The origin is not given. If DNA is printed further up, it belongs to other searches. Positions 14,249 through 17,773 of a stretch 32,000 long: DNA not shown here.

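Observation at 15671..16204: Complete histidine-phosphatase (RHG / PGAM-type) domain inserted in-frame inside the ValRS catalytic core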

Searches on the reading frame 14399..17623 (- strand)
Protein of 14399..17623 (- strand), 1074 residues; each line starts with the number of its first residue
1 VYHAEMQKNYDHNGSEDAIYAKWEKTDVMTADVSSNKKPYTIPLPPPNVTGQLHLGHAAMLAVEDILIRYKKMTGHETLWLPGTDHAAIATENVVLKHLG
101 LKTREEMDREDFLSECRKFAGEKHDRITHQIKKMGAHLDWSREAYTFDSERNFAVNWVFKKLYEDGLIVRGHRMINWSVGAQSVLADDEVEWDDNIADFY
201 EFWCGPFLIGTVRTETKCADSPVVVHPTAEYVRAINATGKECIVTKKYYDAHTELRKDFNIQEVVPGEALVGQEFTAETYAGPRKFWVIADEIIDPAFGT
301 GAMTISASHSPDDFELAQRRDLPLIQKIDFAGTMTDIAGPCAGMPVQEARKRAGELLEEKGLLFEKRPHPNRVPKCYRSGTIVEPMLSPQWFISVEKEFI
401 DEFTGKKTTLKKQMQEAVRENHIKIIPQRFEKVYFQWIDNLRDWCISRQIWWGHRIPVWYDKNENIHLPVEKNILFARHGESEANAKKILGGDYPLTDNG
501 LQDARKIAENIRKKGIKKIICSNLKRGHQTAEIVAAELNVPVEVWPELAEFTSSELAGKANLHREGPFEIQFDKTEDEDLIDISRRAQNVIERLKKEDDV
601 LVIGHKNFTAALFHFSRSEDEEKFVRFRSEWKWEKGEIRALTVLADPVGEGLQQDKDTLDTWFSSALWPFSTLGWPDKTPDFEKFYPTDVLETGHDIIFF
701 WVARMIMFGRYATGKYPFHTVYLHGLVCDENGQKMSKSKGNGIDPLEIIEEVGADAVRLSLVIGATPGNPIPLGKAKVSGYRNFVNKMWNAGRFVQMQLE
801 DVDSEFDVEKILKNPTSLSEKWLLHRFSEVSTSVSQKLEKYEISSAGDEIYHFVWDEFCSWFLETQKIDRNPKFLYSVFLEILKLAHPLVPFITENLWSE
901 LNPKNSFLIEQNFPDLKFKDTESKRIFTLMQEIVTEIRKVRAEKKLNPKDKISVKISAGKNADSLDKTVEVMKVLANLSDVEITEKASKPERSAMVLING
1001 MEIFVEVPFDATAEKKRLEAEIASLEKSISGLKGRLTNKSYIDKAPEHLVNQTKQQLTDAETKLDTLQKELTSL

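Call 3: search_protein_families(library=pfam, proteins=[window:14399-17623:-], max_evalue=0.1)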
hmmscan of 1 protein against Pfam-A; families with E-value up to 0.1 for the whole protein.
window:14399-17623:- (1074 aa): 7 families
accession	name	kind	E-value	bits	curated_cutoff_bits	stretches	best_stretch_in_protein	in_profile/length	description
PF00133.28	tRNA-synt_1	-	7.3e-130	433.9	22.7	2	19-486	2-274/414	tRNA synthetases class I (I, L, M and V)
PF08264.19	Anticodon_1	-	9.9e-33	113.5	25.1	1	820-956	1-148/148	Anticodon-binding domain of tRNA ligase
PF00300.27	His_Phos_1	-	8.9e-26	91.2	21.7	1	474-618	1-160/194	Histidine phosphatase superfamily (branch 1)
PF09334.17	tRNA-synt_1g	-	1.2e-19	70.9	20.1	3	47-191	8-136/391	tRNA synthetases class I (M)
PF10458.14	Val_tRNA-synt_C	-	2.4e-13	50.6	25.9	1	1012-1074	3-65/66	Valyl tRNA synthetase tRNA binding arm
PF01406.26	tRNA-synt_1e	-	0.0012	18.7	27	0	694-762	214-281/301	tRNA synthetases class I (C) catalytic domain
PF16326.10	ABC_tran_CTD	-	0.019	15.6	32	1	1014-1068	9-61/69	ABC transporter C-terminal domain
